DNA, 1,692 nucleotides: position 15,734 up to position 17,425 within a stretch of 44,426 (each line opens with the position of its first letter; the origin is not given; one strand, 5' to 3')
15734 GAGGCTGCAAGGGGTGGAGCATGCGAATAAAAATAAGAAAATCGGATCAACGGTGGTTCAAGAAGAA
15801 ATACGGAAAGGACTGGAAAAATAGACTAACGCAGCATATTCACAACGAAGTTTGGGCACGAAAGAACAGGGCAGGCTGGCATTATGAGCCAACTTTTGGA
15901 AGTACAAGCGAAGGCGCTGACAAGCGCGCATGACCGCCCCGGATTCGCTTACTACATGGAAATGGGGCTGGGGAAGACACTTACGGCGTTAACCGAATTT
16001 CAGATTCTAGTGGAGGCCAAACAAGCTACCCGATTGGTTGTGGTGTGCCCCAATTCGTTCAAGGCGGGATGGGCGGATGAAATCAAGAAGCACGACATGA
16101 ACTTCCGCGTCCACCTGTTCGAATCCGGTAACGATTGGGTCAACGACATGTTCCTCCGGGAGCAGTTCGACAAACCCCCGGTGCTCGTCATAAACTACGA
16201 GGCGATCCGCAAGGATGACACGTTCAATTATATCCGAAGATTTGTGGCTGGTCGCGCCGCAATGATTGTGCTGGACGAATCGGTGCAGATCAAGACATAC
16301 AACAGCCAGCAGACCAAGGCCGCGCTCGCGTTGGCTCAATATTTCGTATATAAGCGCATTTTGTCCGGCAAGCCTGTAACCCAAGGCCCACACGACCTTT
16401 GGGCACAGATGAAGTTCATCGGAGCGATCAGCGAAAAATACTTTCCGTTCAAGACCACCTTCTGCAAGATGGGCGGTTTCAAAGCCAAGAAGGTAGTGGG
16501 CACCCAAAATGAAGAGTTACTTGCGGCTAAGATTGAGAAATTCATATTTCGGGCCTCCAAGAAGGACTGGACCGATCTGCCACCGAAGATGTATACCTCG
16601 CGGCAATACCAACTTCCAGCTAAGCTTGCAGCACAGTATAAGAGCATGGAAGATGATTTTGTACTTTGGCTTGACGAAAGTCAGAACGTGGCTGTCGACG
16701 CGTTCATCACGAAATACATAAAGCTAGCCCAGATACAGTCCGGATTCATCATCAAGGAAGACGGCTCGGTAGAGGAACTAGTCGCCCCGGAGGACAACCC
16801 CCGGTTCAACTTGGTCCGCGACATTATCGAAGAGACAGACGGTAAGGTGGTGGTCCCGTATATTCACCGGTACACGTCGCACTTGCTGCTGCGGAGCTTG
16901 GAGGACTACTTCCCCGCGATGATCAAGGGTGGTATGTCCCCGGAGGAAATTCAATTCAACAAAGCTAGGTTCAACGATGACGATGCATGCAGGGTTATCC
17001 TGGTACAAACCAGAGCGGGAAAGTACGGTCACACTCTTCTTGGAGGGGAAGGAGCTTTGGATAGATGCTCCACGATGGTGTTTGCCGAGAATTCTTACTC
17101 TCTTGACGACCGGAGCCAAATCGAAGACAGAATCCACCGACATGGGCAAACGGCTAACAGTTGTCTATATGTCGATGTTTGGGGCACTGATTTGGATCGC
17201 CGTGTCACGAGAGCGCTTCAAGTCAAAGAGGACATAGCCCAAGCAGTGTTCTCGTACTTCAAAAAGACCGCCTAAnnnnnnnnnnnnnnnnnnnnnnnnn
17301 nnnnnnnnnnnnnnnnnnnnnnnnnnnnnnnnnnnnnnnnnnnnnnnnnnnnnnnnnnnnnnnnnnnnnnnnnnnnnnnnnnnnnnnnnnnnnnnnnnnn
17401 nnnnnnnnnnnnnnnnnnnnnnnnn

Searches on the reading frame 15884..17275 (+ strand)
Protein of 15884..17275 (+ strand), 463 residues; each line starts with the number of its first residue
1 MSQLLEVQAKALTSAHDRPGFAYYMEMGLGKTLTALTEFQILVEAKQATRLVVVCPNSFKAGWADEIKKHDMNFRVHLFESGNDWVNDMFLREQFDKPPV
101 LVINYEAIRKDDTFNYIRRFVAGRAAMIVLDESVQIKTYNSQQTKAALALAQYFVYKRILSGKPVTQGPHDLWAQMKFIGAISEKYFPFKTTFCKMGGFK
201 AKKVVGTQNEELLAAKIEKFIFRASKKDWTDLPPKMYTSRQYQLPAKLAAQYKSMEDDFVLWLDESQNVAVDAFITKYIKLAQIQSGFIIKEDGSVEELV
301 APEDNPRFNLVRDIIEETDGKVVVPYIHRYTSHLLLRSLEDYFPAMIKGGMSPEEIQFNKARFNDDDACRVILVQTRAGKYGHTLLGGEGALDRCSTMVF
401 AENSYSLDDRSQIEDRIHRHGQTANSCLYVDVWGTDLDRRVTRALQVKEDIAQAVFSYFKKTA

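Call 79: search_protein_families(library=phrogs, proteins=[window:15884-17275:+], max_evalue=0.01)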
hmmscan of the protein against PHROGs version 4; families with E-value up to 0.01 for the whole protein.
window:15884-17275:+ (463 aa): 6 families
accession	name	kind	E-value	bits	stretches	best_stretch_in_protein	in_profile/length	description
phrog_62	-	DNA, RNA and nucleotide metabolism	2.3e-93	314.8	1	3-460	696-1137/1881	DNA helicase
phrog_29996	-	unknown function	1.5e-11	44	1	26-456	750-1164/1189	-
phrog_23807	-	unknown function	6.8e-06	25.1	0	27-78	155-207/1053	-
phrog_1685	-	unknown function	0.005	15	1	26-79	853-908/2278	-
phrog_11801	-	other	0.0055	14.8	1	27-69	890-932/2269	DNA methyltransferase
phrog_21391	-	DNA, RNA and nucleotide metabolism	0.0089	14.1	0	108-175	1024-1090/2021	DNA helicase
